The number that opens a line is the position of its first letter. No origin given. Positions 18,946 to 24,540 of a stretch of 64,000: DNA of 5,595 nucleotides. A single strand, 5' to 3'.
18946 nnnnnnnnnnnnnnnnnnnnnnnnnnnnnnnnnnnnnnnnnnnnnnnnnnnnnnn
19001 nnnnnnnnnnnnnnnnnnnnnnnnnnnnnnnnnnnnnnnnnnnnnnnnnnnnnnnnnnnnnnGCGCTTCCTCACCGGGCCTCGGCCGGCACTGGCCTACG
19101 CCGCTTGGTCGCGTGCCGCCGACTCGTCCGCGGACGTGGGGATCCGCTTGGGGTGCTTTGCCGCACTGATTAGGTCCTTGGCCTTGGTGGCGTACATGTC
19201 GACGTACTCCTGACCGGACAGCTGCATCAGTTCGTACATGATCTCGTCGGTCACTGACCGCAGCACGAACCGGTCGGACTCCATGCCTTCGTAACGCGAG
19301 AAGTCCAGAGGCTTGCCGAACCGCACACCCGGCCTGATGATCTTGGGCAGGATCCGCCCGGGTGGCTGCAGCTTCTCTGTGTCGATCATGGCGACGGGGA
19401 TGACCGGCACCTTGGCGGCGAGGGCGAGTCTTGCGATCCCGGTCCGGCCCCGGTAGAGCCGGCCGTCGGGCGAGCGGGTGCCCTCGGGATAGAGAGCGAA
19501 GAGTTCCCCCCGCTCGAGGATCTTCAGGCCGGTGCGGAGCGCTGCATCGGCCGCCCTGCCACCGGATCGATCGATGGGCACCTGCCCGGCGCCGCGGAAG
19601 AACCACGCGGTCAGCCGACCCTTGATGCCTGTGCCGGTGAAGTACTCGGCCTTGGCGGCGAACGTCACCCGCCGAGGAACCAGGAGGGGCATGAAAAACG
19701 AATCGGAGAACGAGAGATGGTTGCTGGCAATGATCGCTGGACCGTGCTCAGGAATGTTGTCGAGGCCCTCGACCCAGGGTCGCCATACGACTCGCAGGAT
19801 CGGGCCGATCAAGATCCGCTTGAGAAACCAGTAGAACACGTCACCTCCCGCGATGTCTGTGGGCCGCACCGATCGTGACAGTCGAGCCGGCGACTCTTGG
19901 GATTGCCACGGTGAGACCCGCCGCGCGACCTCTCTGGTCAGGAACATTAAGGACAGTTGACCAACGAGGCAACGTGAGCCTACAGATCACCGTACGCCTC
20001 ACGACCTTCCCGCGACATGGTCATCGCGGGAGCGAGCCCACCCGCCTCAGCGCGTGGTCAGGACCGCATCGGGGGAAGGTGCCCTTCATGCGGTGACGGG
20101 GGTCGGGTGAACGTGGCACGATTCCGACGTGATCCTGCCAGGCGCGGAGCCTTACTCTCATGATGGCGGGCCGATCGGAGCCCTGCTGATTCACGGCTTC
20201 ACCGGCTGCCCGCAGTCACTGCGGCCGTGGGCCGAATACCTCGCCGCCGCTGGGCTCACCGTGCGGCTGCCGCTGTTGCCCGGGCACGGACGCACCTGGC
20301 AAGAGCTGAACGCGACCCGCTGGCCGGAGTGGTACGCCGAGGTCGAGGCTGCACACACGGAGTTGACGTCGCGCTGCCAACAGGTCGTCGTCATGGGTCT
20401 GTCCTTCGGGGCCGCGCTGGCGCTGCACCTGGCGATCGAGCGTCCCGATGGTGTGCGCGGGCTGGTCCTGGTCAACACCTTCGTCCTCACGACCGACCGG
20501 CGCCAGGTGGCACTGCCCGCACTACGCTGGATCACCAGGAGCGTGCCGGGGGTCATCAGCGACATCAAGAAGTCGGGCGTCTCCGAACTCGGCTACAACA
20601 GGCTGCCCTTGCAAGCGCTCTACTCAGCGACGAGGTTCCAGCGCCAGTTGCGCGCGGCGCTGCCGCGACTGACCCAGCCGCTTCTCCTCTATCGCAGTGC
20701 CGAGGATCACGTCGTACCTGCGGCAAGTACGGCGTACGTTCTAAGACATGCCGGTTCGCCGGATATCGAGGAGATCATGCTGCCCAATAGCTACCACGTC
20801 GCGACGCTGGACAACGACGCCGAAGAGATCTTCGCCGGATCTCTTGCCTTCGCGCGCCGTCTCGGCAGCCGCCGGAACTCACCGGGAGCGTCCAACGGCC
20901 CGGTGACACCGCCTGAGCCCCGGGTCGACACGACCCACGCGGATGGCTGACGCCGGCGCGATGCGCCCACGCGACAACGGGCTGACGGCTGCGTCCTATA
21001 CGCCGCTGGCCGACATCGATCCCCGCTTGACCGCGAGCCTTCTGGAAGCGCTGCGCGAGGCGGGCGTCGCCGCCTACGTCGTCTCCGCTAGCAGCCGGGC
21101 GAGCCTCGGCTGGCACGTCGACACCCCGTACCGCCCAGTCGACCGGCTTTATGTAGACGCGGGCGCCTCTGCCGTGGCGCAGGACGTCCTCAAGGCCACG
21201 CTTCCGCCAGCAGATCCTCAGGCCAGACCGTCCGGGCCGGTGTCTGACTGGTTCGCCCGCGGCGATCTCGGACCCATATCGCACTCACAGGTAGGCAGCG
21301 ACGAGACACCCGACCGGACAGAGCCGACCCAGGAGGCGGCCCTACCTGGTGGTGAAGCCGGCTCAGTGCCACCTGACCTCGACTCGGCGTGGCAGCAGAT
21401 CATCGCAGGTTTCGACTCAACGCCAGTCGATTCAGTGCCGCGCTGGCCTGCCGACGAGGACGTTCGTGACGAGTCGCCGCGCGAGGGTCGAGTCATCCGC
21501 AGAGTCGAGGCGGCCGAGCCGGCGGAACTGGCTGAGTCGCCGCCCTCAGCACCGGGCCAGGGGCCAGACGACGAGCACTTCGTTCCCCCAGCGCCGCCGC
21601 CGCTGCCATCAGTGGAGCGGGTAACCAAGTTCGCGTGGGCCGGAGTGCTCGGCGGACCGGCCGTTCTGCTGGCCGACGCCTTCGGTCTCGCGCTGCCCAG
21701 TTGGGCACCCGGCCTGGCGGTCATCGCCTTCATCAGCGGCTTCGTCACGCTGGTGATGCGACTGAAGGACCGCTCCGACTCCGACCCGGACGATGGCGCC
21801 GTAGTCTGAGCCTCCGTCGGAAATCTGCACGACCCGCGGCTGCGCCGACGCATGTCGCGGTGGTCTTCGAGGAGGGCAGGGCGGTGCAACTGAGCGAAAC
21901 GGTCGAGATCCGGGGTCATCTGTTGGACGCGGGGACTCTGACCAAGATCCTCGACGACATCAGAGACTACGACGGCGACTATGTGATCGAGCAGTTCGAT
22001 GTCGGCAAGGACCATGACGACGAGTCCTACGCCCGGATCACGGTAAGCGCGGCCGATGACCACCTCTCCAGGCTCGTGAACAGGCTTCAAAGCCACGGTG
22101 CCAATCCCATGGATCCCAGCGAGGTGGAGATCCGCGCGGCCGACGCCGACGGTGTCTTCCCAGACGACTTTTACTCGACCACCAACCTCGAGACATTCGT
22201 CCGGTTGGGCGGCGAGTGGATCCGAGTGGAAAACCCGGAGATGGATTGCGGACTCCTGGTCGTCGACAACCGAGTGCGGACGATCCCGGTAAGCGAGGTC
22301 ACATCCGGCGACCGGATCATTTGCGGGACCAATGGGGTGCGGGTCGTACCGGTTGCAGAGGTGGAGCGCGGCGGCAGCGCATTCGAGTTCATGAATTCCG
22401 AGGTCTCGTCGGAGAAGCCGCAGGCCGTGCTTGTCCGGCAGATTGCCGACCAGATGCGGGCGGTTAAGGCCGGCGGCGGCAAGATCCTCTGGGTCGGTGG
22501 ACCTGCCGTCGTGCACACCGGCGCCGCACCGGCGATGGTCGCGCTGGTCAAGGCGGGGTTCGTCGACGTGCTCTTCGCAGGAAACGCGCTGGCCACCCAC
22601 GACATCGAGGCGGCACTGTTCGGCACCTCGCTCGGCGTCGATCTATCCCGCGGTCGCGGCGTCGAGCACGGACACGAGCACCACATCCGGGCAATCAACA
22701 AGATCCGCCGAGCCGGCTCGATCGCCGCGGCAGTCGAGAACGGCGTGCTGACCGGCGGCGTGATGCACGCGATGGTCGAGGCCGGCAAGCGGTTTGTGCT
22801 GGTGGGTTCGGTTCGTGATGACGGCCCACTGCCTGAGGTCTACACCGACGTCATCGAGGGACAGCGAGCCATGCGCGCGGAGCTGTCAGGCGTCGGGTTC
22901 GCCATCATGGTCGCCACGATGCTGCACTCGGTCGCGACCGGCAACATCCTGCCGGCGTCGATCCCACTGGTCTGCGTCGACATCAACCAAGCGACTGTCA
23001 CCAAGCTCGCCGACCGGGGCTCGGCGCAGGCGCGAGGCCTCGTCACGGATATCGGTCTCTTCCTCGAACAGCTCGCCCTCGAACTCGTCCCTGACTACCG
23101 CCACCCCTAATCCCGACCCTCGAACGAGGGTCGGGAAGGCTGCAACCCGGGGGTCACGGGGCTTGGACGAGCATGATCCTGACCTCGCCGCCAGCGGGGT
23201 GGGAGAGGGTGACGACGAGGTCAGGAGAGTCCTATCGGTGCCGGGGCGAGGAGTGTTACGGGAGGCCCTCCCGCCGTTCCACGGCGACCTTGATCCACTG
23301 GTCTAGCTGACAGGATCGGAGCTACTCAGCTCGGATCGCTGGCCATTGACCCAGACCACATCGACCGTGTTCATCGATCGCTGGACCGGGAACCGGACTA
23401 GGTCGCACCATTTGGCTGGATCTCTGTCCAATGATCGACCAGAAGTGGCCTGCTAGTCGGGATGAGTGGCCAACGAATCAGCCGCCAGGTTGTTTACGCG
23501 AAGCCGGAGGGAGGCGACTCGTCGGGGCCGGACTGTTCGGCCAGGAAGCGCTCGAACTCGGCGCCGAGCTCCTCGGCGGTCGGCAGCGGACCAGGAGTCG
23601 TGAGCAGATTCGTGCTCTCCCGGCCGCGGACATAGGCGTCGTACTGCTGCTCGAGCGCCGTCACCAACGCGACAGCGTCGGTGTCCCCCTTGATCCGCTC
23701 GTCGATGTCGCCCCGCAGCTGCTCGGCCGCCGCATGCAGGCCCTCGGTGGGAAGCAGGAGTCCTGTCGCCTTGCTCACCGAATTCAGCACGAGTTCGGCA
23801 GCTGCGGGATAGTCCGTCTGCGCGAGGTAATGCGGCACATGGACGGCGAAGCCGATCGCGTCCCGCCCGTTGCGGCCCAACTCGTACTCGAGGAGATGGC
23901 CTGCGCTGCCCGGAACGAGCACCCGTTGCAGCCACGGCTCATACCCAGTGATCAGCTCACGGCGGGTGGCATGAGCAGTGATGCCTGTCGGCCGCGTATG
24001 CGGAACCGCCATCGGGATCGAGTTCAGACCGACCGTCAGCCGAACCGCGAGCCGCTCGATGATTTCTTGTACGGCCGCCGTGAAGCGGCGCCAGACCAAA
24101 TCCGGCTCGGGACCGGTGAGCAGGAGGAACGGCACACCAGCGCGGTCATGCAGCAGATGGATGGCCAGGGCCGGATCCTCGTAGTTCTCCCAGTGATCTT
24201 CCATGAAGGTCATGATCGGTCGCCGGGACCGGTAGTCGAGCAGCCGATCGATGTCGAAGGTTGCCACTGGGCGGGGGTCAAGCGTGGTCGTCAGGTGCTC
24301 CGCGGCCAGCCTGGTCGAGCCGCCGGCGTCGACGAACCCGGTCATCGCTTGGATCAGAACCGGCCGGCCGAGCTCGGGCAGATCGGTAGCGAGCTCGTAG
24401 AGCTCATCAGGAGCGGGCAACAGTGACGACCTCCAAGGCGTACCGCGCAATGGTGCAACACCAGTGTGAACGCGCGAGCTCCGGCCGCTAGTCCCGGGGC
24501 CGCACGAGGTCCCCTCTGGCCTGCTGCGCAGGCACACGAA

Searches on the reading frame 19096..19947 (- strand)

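Call 14: search_protein_families(library=pfam, proteins=[window:19096-19947:-])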
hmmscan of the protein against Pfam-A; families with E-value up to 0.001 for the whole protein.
window:19096-19947:- (283 aa): 1 family
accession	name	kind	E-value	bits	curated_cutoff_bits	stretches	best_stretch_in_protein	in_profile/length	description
PF01553.26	Acyltransferase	-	1.1e-26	93.6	23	1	59-187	4-131/132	Acyltransferase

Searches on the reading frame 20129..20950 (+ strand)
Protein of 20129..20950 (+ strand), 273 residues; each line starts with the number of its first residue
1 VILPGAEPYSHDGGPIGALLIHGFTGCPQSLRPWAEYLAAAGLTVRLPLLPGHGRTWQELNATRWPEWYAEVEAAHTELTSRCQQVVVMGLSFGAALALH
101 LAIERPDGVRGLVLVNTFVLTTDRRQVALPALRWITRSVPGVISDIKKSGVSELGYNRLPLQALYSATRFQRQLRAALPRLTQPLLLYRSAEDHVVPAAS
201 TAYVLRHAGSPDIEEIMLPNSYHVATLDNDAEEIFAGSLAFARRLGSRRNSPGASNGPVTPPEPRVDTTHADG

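Call 14: search_protein_families(library=pfam, proteins=[window:20129-20950:+])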
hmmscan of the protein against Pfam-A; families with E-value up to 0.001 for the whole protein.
window:20129-20950:+ (273 aa): 4 families
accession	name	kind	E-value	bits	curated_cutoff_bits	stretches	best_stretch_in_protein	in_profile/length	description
PF12146.15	Hydrolase_4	-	2.5e-19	70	27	1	19-228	8-237/239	Serine aminopeptidase, S33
PF00561.26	Abhydrolase_1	-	2e-17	64.1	25.8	1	19-129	4-119/245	alpha/beta hydrolase fold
PF12697.13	Abhydrolase_6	-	1.1e-15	59.3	26.3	1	19-234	2-214/217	Alpha/beta hydrolase family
PF00326.27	Peptidase_S9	-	0.00078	19.4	22.6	0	70-244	50-208/213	Prolyl oligopeptidase family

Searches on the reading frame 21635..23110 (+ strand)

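Call 14: search_protein_families(library=pfam, proteins=[window:21635-23110:+])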
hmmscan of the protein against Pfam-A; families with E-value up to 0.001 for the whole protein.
window:21635-23110:+ (491 aa): 3 families
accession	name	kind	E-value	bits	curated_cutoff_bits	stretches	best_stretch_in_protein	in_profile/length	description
PF21570.3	ArgZ-like_C_2nd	-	3.3e-98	328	27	1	268-480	1-213/213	Arginine dihydrolase ArgZ-like, C-terminal, Rossmann fold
PF04455.17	Saccharop_dh_N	-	8.3e-33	113.3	23.5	1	88-184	2-99/100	LOR/SDH bifunctional enzyme conserved region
PF21571.2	ArgZ-like_C_1st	-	3.4e-26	91.5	27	1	186-267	1-84/84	Arginine dihydrolase ArgZ-like, C-terminal, first region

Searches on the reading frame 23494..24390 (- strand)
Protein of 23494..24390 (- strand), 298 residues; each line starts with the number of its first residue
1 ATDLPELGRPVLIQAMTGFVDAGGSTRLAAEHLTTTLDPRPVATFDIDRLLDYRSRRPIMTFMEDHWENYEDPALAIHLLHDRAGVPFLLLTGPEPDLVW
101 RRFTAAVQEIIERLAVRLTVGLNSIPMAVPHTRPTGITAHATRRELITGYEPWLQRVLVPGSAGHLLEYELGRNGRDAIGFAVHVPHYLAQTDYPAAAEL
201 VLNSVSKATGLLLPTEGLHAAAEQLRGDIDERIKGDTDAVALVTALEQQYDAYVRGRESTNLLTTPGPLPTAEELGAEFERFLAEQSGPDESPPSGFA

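Call 14: search_protein_families(library=pfam, proteins=[window:23494-24390:-])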
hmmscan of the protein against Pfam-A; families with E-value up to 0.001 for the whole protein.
window:23494-24390:- (298 aa): 1 family
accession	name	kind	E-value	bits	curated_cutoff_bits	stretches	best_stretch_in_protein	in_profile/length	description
PF09754.15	PAC2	-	3e-62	210.7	25.8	1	16-231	2-213/215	PAC2 family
